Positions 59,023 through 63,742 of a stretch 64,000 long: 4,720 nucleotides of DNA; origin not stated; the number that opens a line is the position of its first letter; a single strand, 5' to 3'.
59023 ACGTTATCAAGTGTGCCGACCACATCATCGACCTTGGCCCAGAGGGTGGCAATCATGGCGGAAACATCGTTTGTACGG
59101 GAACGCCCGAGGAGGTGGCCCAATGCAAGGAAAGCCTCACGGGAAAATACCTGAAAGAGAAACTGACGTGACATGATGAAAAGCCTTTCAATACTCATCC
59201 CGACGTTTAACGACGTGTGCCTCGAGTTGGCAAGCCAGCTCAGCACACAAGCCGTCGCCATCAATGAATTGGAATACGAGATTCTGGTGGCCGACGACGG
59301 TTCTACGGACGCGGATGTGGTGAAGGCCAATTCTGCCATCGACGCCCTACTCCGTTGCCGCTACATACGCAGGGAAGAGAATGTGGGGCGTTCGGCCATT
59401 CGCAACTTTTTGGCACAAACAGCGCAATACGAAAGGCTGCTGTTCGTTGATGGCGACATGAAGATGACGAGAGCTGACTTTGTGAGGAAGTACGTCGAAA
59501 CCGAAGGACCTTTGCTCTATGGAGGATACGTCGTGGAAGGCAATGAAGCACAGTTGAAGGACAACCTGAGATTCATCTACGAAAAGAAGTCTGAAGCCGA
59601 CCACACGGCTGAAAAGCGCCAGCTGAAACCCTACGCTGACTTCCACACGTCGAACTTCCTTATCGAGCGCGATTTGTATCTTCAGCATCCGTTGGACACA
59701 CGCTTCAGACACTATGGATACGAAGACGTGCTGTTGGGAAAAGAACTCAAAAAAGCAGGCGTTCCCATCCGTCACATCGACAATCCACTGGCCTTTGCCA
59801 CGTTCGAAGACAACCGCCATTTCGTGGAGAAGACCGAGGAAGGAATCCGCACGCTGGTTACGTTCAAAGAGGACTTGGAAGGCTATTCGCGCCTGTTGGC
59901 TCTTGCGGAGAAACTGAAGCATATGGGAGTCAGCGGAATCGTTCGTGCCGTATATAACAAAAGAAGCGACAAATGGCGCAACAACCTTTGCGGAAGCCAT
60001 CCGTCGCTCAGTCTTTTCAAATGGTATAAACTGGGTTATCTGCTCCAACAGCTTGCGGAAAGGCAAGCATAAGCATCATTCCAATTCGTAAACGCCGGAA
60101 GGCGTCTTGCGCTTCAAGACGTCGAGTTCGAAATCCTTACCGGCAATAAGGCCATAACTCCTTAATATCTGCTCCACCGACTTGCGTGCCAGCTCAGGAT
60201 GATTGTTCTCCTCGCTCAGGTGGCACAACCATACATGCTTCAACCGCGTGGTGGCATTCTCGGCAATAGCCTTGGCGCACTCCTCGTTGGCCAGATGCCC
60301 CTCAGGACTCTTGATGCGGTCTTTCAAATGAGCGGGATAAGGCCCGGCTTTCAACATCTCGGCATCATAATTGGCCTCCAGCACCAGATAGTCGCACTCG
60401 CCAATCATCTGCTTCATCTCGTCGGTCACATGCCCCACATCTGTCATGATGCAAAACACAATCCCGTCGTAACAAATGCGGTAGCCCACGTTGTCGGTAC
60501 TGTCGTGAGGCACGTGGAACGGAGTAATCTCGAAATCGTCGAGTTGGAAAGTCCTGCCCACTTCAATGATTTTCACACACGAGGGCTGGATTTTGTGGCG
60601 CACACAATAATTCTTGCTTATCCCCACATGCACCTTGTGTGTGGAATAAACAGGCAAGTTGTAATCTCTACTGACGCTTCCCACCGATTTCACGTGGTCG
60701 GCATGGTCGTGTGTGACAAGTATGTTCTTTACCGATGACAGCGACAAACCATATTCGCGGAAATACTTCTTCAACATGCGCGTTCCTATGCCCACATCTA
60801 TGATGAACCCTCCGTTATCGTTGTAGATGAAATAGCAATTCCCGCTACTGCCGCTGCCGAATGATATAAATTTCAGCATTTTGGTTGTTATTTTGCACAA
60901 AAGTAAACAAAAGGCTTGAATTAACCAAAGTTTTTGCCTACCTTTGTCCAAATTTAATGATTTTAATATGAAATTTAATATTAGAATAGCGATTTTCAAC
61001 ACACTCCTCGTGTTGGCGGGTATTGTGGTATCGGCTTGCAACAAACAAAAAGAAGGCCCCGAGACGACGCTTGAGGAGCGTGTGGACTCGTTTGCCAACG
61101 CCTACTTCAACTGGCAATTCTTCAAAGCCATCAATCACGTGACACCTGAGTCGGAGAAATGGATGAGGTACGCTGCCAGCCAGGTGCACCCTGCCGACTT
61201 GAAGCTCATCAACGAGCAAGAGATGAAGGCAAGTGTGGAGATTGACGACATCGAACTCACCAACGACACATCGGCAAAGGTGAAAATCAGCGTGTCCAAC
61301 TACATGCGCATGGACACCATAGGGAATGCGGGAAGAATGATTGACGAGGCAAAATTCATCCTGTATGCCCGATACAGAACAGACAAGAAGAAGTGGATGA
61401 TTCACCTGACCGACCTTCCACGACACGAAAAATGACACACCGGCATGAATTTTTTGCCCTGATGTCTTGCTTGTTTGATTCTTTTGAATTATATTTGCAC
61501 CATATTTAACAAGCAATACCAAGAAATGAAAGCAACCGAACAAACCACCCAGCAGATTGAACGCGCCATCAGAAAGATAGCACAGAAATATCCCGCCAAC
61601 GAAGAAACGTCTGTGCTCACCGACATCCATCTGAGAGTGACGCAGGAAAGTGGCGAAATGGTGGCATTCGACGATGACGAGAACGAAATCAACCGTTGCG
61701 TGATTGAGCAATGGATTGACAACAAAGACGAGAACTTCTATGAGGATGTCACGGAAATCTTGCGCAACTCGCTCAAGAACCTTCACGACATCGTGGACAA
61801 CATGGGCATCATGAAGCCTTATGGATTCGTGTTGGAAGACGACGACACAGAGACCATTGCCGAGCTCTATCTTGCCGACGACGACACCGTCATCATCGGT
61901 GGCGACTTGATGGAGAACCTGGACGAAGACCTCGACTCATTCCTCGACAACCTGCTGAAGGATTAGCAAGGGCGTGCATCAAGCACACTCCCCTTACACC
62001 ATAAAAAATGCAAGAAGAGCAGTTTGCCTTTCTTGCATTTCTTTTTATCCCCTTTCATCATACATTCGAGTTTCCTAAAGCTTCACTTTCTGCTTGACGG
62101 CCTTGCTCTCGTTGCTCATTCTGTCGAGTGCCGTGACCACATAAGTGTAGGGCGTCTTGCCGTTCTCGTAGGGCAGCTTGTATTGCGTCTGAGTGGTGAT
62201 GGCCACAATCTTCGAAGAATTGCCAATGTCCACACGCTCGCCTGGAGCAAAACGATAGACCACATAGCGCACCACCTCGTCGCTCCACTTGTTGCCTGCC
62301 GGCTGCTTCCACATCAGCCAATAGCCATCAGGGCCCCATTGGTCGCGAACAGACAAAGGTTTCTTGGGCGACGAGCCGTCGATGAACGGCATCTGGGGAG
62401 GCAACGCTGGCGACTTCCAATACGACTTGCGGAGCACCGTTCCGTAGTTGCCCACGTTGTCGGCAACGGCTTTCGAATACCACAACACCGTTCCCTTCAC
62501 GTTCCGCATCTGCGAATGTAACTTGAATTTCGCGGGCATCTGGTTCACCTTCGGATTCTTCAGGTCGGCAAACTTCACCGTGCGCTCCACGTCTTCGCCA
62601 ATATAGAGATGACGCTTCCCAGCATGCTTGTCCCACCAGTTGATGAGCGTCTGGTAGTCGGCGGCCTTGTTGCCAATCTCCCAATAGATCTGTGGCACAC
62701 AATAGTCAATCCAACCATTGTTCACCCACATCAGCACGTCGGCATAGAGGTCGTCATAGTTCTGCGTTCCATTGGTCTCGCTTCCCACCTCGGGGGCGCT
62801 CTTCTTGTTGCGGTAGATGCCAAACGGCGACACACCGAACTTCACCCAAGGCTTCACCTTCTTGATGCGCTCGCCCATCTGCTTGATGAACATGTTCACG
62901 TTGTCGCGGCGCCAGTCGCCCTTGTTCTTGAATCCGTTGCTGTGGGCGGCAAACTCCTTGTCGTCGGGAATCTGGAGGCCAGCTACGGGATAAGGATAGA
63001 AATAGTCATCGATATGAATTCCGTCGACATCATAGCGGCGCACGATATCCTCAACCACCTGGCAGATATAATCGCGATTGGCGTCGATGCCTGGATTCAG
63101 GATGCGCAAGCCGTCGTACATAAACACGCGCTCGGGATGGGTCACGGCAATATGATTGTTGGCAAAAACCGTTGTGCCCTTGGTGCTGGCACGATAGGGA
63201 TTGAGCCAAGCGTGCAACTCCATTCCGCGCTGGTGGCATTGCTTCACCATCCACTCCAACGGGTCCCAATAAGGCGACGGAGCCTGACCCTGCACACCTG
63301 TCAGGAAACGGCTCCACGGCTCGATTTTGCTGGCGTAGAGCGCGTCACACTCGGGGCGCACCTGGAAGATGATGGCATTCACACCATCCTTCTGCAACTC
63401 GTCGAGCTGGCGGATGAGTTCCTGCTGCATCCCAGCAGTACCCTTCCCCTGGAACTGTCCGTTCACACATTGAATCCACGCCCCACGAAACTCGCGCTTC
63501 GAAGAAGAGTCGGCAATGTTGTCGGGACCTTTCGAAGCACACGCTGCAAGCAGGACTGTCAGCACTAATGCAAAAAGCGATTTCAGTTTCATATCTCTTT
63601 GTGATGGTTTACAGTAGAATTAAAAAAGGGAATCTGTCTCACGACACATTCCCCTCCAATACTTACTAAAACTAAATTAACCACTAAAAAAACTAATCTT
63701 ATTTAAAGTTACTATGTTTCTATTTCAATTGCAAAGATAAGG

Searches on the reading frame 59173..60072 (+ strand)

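Call 17: search_protein_families(library=pfam, proteins=[window:59173-60072:+])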
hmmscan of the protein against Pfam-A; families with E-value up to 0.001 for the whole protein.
window:59173-60072:+ (299 aa): 2 families
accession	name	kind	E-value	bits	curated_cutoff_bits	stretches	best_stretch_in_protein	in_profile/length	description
PF00535.33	Glycos_transf_2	-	1.2e-14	55.1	23.3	1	6-101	1-94/168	Glycosyl transferase family 2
PF10111.15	Glyco_tranf_2_2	-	0.00038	20.5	27.3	0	33-103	28-99/276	Glycosyltransferase like family 2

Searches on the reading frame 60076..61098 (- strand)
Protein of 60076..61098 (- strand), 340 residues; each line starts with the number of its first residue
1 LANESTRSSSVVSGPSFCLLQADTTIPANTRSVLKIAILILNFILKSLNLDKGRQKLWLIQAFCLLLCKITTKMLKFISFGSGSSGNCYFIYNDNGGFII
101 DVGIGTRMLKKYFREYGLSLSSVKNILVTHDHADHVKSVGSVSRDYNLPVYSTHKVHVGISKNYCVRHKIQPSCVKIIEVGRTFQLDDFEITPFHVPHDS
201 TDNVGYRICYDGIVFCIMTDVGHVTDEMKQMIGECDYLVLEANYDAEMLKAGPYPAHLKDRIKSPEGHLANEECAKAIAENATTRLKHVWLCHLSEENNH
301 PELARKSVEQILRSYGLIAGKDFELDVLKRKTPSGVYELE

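Call 17: search_protein_families(library=pfam, proteins=[window:60076-61098:-])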
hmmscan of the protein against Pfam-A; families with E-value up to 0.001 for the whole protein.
window:60076-61098:- (340 aa): 3 families
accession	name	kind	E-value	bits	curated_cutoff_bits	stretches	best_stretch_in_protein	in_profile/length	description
PF12706.13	Lactamase_B_2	-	4.3e-20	72.6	27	1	117-285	25-194/200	Beta-lactamase superfamily domain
PF00753.33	Lactamase_B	-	1.4e-10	41.9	22.7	1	84-215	4-146/196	Metallo-beta-lactamase superfamily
PF13483.12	Lactamase_B_3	-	2.9e-06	27.8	24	1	97-239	9-130/160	Beta-lactamase superfamily domain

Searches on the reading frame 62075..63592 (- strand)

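Call 96: search_protein_families(library=pfam, proteins=[window:62075-63592:-])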
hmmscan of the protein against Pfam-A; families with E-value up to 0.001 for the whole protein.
window:62075-63592:- (505 aa): 1 family
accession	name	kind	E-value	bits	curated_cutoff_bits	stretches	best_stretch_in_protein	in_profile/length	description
PF02638.21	GHL10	-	4.8e-66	223.4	27.9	1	34-335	1-296/311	Glycosyl hydrolase-like 10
